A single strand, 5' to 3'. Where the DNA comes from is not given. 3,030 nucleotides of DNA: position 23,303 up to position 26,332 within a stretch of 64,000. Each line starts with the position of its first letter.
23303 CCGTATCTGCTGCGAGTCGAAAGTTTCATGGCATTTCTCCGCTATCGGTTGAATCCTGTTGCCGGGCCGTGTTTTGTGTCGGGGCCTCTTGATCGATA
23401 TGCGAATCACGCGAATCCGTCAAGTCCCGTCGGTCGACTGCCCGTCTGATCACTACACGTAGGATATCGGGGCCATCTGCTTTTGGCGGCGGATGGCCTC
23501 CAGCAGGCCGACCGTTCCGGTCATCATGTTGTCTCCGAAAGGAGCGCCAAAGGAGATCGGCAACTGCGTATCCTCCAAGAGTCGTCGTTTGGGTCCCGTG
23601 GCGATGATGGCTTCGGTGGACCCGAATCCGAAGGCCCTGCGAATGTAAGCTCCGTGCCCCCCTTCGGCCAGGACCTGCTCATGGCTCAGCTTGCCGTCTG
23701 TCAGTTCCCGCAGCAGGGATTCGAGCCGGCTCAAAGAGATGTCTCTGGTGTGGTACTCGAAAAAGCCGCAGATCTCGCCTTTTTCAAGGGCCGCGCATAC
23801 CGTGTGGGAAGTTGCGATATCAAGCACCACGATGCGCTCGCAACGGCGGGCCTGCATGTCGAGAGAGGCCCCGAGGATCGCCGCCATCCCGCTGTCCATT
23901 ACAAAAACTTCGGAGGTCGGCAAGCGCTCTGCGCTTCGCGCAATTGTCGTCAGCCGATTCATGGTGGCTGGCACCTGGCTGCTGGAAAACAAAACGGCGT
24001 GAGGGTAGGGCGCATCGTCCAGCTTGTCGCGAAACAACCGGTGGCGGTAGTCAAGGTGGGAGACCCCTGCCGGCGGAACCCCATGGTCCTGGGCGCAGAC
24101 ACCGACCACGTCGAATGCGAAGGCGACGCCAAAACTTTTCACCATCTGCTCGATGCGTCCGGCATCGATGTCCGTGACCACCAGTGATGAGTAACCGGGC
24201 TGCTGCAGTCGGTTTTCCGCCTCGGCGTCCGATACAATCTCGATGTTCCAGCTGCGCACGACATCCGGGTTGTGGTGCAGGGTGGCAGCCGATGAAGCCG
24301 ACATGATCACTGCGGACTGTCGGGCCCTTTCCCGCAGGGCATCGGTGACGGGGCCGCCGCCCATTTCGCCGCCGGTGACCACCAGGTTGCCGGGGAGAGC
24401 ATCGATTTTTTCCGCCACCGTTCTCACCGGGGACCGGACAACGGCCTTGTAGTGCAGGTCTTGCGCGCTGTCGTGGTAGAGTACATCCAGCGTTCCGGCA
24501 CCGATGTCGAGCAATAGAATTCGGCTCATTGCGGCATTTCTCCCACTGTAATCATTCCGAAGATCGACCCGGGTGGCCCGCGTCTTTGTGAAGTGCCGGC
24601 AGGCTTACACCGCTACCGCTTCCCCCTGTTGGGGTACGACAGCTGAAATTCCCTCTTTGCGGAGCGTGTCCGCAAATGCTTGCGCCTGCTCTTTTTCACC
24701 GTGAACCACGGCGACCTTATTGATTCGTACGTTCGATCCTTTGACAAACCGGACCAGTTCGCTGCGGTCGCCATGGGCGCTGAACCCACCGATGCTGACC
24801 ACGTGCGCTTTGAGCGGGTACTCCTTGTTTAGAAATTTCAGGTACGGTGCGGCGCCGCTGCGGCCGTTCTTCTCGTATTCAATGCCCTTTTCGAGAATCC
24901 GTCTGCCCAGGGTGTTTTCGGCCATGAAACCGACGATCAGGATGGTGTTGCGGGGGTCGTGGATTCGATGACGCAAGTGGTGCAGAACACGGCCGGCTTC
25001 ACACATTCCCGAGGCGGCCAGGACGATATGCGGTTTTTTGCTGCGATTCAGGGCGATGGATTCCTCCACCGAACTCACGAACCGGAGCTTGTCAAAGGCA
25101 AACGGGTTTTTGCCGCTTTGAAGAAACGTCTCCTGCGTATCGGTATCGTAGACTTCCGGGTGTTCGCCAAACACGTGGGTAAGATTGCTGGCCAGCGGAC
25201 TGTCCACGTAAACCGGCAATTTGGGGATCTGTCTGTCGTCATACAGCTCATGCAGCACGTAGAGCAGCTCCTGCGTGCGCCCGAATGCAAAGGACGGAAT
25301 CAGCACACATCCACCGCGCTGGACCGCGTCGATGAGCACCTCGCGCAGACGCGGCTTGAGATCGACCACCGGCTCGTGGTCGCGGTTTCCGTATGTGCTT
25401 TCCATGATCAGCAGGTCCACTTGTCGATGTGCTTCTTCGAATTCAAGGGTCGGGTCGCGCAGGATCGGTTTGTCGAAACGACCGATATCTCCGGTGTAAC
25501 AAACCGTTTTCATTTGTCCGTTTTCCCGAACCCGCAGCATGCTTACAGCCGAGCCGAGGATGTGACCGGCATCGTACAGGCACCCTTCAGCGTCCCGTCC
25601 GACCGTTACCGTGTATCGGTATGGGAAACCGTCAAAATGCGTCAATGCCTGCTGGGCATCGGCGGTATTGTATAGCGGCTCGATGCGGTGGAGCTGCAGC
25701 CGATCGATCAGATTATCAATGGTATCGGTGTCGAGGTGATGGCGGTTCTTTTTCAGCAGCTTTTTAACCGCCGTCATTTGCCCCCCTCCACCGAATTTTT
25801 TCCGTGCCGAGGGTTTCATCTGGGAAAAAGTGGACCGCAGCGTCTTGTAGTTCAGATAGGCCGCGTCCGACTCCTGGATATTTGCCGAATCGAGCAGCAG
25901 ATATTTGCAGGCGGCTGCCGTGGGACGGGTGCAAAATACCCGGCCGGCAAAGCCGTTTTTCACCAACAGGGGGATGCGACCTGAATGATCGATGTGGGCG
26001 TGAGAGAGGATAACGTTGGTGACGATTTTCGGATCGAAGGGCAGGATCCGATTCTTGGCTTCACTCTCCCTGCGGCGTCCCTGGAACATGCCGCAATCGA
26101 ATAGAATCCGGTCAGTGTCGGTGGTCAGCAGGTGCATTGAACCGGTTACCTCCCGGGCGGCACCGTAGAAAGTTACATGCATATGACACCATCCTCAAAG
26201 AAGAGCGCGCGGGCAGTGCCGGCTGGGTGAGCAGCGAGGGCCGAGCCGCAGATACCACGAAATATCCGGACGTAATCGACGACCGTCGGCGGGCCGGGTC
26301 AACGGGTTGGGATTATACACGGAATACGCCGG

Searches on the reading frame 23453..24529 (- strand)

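Call 44: search_protein_families(library=pfam, proteins=[window:23453-24529:-], max_evalue=0.00001)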
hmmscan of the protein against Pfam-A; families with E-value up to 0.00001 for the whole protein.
window:23453-24529:- (358 aa): 1 family
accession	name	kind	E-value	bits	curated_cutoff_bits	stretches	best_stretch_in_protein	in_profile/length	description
PF08735.15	DUF1786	-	6.8e-66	222.6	25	1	56-316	1-251/252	Putative pyruvate format-lyase activating enzyme (DUF1786)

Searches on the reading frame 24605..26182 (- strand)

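Call 44: search_protein_families(library=pfam, proteins=[window:24605-26182:-], max_evalue=0.00001)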
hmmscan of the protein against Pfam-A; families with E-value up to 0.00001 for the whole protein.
window:24605-26182:- (525 aa): 4 families
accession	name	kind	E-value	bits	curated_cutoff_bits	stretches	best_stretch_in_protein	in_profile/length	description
PF10996.14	Beta-Casp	-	1.5e-42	145.3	27.7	1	303-429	1-120/120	Beta-Casp domain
PF07521.17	RMMBL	-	1.9e-16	60.2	21.6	1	455-517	2-63/63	Zn-dependent metallo-hydrolase RNA specificity domain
PF00753.33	Lactamase_B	-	3.9e-10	40.4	22.7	1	13-79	5-69/196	Metallo-beta-lactamase superfamily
PF12706.13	Lactamase_B_2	-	1.9e-08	34.6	27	0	25-108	2-83/200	Beta-lactamase superfamily domain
